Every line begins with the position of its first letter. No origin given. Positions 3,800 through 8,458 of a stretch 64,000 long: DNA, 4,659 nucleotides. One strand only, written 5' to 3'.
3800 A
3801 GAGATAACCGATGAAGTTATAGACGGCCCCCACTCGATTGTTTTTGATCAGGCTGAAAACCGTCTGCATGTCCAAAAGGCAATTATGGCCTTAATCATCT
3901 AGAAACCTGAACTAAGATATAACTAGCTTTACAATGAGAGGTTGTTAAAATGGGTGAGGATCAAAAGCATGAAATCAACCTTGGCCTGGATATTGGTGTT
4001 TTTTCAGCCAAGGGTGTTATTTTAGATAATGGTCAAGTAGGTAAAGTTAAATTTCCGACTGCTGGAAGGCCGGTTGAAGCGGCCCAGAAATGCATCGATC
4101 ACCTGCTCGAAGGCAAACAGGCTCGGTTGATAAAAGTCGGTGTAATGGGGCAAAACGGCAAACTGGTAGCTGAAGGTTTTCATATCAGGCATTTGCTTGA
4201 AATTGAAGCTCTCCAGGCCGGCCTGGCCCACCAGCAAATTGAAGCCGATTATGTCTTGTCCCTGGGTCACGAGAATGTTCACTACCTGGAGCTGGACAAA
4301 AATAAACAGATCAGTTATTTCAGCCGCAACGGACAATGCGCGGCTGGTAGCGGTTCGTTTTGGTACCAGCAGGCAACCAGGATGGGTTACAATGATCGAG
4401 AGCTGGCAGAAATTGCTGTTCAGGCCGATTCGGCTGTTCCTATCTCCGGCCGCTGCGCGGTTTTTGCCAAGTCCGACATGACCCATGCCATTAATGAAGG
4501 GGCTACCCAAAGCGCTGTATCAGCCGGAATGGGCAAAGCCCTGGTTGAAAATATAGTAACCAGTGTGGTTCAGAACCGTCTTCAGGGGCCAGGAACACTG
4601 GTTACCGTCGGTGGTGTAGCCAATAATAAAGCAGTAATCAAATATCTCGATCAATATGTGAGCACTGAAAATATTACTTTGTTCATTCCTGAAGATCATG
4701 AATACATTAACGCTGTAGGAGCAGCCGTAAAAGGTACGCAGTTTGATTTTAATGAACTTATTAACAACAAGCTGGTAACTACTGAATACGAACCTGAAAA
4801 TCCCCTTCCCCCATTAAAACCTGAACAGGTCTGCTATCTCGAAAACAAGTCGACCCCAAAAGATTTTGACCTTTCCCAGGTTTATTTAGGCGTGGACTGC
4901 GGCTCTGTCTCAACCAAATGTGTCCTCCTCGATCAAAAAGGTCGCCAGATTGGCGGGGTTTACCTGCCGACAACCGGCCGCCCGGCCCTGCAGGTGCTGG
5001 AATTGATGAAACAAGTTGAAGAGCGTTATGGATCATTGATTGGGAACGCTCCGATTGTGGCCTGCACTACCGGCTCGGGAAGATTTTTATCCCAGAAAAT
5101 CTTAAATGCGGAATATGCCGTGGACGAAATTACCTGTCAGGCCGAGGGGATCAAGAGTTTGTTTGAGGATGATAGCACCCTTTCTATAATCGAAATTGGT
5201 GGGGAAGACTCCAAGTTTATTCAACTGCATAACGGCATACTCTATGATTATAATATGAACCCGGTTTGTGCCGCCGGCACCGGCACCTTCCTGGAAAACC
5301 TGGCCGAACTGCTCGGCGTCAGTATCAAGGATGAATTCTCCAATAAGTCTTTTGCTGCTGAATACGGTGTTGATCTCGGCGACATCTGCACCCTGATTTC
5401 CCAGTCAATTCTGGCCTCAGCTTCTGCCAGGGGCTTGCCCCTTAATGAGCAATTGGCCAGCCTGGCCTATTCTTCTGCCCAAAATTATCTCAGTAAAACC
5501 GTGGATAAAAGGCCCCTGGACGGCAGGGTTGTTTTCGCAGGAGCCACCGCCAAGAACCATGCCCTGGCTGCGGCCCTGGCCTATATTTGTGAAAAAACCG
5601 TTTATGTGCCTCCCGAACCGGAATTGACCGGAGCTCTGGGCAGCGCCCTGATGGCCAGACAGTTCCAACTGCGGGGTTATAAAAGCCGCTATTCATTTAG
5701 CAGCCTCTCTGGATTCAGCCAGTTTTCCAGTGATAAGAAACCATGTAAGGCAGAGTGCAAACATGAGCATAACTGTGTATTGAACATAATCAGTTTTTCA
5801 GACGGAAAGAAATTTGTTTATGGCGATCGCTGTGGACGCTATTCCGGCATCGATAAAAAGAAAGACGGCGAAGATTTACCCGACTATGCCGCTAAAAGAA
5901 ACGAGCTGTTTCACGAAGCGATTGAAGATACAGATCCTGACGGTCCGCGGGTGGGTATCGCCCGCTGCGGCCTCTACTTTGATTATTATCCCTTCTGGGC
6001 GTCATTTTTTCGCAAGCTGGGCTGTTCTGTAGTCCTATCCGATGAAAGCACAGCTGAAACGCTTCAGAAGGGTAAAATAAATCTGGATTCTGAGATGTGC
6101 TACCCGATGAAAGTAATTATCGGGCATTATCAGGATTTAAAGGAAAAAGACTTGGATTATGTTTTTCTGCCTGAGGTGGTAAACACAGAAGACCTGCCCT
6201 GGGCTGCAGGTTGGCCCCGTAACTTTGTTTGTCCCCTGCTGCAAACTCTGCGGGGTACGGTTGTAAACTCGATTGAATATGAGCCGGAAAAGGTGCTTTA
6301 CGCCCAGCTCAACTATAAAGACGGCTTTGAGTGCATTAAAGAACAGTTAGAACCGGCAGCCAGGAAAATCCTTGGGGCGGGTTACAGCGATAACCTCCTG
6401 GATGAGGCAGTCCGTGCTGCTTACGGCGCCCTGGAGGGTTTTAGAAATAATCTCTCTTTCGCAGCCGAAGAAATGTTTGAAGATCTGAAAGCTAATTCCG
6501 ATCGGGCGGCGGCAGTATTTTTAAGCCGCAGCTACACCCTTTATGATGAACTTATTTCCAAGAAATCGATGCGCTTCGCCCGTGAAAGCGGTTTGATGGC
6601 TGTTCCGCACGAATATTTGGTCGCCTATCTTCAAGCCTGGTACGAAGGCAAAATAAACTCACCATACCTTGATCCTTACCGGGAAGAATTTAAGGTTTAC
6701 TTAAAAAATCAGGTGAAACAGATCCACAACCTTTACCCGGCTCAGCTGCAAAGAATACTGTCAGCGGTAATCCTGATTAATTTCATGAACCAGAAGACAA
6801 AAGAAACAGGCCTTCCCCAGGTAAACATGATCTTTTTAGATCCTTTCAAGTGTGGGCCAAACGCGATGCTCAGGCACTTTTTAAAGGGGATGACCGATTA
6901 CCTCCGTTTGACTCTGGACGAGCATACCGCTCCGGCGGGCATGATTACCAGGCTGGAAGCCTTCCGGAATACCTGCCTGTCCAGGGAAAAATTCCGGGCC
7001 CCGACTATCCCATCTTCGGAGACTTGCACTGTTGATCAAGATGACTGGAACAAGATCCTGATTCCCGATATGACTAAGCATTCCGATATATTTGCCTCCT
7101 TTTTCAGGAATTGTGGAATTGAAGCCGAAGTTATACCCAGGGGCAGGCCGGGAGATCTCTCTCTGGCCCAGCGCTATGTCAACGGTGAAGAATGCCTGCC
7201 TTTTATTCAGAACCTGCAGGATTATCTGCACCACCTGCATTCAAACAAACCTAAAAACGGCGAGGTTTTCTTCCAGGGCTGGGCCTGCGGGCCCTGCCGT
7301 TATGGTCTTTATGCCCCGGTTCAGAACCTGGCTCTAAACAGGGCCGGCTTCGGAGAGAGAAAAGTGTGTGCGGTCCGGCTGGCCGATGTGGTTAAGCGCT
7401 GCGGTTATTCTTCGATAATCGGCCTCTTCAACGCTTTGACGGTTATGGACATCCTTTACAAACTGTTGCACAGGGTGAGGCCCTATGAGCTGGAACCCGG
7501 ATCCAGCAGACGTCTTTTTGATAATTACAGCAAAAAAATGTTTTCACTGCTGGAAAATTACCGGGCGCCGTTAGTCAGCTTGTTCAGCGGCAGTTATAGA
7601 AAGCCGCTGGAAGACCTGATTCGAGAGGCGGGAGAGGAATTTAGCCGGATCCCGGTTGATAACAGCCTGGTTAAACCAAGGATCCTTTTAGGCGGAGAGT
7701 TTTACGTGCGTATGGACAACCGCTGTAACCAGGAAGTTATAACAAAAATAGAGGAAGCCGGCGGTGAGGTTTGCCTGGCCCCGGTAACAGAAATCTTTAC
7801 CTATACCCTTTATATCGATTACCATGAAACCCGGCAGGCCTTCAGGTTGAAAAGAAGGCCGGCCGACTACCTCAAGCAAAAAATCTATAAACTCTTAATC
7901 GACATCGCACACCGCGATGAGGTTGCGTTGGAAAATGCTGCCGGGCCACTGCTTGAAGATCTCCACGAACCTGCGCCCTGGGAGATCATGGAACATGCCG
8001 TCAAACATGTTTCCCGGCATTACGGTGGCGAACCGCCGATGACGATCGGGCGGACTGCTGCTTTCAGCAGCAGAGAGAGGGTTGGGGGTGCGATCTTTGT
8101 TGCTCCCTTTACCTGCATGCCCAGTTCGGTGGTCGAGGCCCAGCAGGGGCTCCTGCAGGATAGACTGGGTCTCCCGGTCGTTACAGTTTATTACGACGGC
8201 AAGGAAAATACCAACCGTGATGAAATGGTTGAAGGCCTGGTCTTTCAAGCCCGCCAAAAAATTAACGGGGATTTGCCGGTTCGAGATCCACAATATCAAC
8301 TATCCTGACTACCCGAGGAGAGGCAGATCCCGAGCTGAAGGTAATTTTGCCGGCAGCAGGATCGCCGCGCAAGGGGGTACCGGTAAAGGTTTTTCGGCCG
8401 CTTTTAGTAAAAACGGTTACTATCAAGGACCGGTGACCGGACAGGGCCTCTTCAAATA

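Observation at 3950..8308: A 1452-aa protein that puts two activase-type ATPase domains and a dehydratase-component-like domain in one polypeptide, co-directional with a thiolase and an ornithine carbamoyltransferase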

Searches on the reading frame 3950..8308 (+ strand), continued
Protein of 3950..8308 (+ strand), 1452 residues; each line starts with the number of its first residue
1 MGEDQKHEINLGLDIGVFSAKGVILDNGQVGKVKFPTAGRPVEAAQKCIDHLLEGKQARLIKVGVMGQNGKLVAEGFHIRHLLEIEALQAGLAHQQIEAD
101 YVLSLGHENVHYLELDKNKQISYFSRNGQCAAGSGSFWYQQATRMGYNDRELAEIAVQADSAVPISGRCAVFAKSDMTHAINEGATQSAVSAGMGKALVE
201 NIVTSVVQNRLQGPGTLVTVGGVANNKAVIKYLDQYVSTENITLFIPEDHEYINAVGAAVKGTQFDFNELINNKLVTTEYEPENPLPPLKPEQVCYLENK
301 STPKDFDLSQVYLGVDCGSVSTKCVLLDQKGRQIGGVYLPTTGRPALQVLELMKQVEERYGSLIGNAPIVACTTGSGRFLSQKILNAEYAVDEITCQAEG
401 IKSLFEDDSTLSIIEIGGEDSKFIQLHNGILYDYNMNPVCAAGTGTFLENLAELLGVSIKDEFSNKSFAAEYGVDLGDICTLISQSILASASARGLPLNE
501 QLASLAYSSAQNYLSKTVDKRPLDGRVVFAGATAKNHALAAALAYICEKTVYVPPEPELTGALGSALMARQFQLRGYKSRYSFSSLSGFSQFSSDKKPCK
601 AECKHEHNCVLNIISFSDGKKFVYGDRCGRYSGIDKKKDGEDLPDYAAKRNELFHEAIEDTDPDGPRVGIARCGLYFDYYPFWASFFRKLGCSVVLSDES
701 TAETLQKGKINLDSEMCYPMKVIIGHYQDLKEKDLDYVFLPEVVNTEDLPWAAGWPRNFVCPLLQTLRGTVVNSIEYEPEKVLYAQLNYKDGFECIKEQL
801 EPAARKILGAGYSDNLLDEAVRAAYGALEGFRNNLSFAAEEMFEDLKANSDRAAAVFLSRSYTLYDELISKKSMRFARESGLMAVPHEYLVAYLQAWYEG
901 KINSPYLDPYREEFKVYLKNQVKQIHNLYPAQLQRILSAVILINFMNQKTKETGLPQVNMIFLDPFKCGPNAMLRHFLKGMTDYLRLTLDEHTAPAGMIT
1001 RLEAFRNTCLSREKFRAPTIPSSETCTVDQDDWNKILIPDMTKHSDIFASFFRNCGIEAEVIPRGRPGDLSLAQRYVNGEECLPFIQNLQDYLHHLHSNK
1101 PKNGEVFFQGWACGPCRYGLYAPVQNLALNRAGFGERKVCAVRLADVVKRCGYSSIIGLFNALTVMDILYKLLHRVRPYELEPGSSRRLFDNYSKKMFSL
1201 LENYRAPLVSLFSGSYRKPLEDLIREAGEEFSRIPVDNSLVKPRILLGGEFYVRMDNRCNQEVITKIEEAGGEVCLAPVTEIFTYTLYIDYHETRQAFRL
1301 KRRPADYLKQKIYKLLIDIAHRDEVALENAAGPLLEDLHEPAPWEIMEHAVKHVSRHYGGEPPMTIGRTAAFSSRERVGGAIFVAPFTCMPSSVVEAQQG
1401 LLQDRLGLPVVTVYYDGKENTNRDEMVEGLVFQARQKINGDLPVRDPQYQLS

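Call 36: find_encoding_contigs(protein=P0049, flank=6000, max_places=1)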
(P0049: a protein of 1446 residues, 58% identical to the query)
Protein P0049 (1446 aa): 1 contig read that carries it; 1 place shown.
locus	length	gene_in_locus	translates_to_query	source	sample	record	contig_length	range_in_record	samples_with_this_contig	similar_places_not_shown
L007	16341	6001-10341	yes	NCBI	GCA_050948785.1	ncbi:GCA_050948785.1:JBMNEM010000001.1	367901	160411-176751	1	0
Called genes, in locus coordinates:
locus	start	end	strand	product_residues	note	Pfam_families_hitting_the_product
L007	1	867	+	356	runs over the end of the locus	PF01108:Tissue_fac (faint), PF25814:fn3_SORL1 (faint), PF00041:fn3, PF05848:CtsR (faint), PF16656:Pur_ac_phosph_N (faint), PF25059:FN3_DSCAM-DSCAML_C (faint), PF25833:Fn3_SaeA_3rd (faint), PF00041:fn3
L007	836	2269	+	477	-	PF00041:fn3 (weak), PF16656:Pur_ac_phosph_N (faint), PF21200:Glyco_hydro_39_C (faint), PF21605:CRLF2-like_D2 (faint), PF25059:FN3_DSCAM-DSCAML_C (faint), PF25788:Ig_Rha78A_N (faint), PF00041:fn3, PF07833:Cu_amine_oxidN1, +3 more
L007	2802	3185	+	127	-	PF08543:Phos_pyr_kin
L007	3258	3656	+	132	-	PF08543:Phos_pyr_kin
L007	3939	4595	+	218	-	PF02581:TMP-TENI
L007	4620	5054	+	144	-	PF00075:RNase_H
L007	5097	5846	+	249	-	PF01790:LGT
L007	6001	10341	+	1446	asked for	PF01869:BcrAD_BadFG, PF09989:DUF2229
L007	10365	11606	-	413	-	PF04055:Radical_SAM, PF12544:LAM_C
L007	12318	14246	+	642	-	PF00330:Aconitase, PF00694:Aconitase_C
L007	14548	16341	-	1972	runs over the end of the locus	PF00395:SLH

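Call 37: find_encoding_contigs(protein=P0064, flank=6000, max_places=1)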
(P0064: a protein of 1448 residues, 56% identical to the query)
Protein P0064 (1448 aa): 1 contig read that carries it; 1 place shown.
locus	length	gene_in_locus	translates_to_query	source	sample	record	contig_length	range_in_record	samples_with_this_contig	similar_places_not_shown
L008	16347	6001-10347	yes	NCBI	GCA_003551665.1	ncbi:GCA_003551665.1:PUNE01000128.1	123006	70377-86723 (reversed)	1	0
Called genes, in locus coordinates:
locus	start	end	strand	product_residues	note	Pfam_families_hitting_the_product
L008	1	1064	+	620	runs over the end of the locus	PF01855:POR_N, PF02775:TPP_enzyme_C, PF00037:Fer4 (weak)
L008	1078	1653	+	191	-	PF01558:POR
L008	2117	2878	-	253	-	-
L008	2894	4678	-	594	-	PF00664:ABC_membrane, PF00005:ABC_tran, PF02463:SMC_N (faint)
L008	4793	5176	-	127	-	-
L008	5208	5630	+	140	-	-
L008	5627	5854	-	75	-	PF13248:Zn_ribbon_3 (weak), PF13240:Zn_Ribbon_1 (weak)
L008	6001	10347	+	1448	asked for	PF01869:BcrAD_BadFG, PF09989:DUF2229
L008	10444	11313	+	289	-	PF06267:DUF1028, PF08823:PG_binding_2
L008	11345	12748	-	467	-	PF13559:DUF4129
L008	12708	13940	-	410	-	PF01882:DUF58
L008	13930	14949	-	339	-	PF00004:AAA (faint), PF07726:AAA_3, PF07728:AAA_5, PF17863:AAA_lid_2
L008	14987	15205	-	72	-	-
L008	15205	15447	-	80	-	-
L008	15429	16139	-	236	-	PF07722:Peptidase_C26, PF00117:GATase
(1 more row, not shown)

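Call 38: find_encoding_contigs(protein=P0080, flank=6000, max_places=1)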
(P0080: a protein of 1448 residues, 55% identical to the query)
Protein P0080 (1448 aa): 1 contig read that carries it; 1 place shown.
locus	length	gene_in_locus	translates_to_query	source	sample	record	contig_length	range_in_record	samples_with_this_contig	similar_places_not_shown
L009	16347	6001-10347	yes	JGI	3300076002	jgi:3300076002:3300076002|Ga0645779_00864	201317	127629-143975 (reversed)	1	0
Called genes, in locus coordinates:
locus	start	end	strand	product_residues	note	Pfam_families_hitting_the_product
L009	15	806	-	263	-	PF00977:His_biosynth, PF03060:NMO (faint)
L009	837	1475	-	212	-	PF00117:GATase, PF07685:GATase_3 (weak)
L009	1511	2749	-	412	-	PF00155:Aminotran_1_2, PF12897:Asp_aminotransf (weak)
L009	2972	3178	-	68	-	-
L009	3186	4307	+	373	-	PF00155:Aminotran_1_2, PF00266:Aminotran_5 (faint)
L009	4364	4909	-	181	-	PF03602:Cons_hypoth95, PF05175:MTS (weak), PF02086:MethyltransfD12 (faint), PF13847:Methyltransf_31 (weak)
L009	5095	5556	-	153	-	PF00582:Usp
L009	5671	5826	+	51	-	-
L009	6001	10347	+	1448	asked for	PF01869:BcrAD_BadFG, PF02782:FGGY_C (faint), PF01869:BcrAD_BadFG, PF09989:DUF2229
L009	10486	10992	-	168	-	PF00582:Usp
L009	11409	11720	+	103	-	PF01022:HTH_5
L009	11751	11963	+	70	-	-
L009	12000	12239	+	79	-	PF13192:Thioredoxin_3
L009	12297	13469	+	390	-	PF03773:ArsP_1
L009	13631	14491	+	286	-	PF00582:Usp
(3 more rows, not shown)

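Call 61: search_solved_structures(query=A1, max_evalue=10, show_alignments=0)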
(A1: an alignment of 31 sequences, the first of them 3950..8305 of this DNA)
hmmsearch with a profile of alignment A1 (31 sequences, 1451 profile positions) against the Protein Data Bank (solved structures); distinct sequences matched with E-value up to 10: 13.
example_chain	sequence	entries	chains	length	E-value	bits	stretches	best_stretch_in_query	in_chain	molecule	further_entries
4eht_A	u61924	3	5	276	2.2e-35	124.9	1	317-583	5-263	Activator of 2-hydroxyisocaproyl-CoA dehydratase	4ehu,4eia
7yyl_E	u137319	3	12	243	2.3e-27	98.4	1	377-574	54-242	Putative CoA-substrate-specific enzyme activase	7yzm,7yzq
1hux_A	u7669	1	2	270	2.9e-27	98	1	315-576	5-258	ACTIVATOR OF (R)-2-HYDROXYGLUTARYL-COA DEHYDRATASE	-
9gai_D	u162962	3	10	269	2e-24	88.6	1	317-583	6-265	3-methylbenzoyl-CoA reductase alpha subunit MbdQ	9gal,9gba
9gai_C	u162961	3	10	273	7.4e-17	63.5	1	12-265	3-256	3-methylbenzoyl-CoA reductase delta subunit MbdP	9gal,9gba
8unk_K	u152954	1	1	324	0.16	12.7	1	215-255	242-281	Probable bifunctional tRNA threonylcarbamoyladenosine biosynthesis protein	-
8up5_K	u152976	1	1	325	0.16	12.7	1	215-255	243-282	Probable bifunctional tRNA threonylcarbamoyladenosine biosynthesis protein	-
9d85_K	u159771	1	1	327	0.16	12.7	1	215-255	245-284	Probable bifunctional tRNA threonylcarbamoyladenosine biosynthesis protein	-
5jmv_A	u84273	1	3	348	0.16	12.7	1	215-256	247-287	Probable bifunctional tRNA threonylcarbamoyladenosine biosynthesis protein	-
2vwb_A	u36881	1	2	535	0.31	11.8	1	215-255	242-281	PUTATIVE O-SIALOGLYCOPROTEIN ENDOPEPTIDASE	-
3en9_A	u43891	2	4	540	0.32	11.7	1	215-255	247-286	O-sialoglycoprotein endopeptidase/protein kinase | Putative O-sialoglycoprotein endopeptidase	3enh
6awg_A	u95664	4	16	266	0.56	10.9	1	48-261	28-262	Type II pantothenate kinase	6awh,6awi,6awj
6avp_A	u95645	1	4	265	0.61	10.8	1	48-261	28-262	Type II pantothenate kinase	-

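Call 69: search_protein_families(library=pfam, proteins=[P0052, P0062, P0066], max_evalue=0.1)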
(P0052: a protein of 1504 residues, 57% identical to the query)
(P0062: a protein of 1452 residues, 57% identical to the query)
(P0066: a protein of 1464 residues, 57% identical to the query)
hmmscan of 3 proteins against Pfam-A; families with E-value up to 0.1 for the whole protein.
P0052 (1504 aa): 3 families
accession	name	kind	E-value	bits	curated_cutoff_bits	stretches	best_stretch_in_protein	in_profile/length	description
PF01869.26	BcrAD_BadFG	-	1.7e-51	175.8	31.5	2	340-596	1-271/271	BadF/BadG/BcrA/BcrD ATPase family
PF09989.15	DUF2229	-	7.2e-45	153.7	29.4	1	708-931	1-218/218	CoA enzyme activase uncharacterised domain (DUF2229)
PF06050.19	HGD-D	-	1.4e-05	25.3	28.4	0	1383-1465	242-327/342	2-hydroxyglutaryl-CoA dehydratase, D-component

P0062 (1452 aa): 4 families
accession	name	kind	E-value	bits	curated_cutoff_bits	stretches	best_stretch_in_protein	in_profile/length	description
PF01869.26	BcrAD_BadFG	-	3.9e-54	184.4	31.5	2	320-576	1-271/271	BadF/BadG/BcrA/BcrD ATPase family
PF09989.15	DUF2229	-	2.6e-47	161.7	29.4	1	674-896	1-217/218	CoA enzyme activase uncharacterised domain (DUF2229)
PF06050.19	HGD-D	-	2.2e-06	27.9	28.4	1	1347-1447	242-336/342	2-hydroxyglutaryl-CoA dehydratase, D-component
PF22521.2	HypF_C_2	-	0.076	13.2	27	0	180-250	156-227/241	Carbamoyltransferase, Kae1-like Domain, second subdomain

P0066 (1464 aa): 4 families
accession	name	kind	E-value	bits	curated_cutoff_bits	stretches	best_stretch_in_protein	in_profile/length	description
PF01869.26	BcrAD_BadFG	-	3.9e-51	174.6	31.5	2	326-582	1-271/271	BadF/BadG/BcrA/BcrD ATPase family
PF09989.15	DUF2229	-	2.8e-42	145.2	29.4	1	680-902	1-217/218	CoA enzyme activase uncharacterised domain (DUF2229)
PF06050.19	HGD-D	-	2.6e-08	34.3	28.4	2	1079-1135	246-301/342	2-hydroxyglutaryl-CoA dehydratase, D-component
PF02782.22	FGGY_C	-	0.0041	17.3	27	1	514-582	127-194/198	FGGY family of carbohydrate kinases, C-terminal domain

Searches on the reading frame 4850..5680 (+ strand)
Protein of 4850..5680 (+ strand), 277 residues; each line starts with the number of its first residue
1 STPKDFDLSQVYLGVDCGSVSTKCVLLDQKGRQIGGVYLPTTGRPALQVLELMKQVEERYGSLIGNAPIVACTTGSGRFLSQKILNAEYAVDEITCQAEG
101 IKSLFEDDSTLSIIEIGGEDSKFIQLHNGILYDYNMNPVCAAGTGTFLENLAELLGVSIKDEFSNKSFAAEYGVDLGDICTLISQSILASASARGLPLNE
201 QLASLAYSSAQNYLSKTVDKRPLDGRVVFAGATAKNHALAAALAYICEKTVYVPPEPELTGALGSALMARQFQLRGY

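Call 42: search_solved_structures(query=window:4850-5680:+, max_evalue=0.01, show_alignments=2)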
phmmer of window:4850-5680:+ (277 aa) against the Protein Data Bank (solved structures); distinct sequences matched with E-value up to 0.01: 5.
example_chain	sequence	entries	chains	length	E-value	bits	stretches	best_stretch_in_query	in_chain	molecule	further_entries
4eht_A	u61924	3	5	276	1.3e-26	96.9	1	13-269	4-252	Activator of 2-hydroxyisocaproyl-CoA dehydratase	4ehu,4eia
7yyl_E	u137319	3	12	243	8.6e-26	94.2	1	12-271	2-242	Putative CoA-substrate-specific enzyme activase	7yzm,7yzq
1hux_A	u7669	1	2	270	6.2e-23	84.8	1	12-270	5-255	ACTIVATOR OF (R)-2-HYDROXYGLUTARYL-COA DEHYDRATASE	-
9gai_D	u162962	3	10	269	5e-21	78.6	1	14-270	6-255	3-methylbenzoyl-CoA reductase alpha subunit MbdQ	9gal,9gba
9gai_C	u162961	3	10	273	5.7e-12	48.9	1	13-269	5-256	3-methylbenzoyl-CoA reductase delta subunit MbdP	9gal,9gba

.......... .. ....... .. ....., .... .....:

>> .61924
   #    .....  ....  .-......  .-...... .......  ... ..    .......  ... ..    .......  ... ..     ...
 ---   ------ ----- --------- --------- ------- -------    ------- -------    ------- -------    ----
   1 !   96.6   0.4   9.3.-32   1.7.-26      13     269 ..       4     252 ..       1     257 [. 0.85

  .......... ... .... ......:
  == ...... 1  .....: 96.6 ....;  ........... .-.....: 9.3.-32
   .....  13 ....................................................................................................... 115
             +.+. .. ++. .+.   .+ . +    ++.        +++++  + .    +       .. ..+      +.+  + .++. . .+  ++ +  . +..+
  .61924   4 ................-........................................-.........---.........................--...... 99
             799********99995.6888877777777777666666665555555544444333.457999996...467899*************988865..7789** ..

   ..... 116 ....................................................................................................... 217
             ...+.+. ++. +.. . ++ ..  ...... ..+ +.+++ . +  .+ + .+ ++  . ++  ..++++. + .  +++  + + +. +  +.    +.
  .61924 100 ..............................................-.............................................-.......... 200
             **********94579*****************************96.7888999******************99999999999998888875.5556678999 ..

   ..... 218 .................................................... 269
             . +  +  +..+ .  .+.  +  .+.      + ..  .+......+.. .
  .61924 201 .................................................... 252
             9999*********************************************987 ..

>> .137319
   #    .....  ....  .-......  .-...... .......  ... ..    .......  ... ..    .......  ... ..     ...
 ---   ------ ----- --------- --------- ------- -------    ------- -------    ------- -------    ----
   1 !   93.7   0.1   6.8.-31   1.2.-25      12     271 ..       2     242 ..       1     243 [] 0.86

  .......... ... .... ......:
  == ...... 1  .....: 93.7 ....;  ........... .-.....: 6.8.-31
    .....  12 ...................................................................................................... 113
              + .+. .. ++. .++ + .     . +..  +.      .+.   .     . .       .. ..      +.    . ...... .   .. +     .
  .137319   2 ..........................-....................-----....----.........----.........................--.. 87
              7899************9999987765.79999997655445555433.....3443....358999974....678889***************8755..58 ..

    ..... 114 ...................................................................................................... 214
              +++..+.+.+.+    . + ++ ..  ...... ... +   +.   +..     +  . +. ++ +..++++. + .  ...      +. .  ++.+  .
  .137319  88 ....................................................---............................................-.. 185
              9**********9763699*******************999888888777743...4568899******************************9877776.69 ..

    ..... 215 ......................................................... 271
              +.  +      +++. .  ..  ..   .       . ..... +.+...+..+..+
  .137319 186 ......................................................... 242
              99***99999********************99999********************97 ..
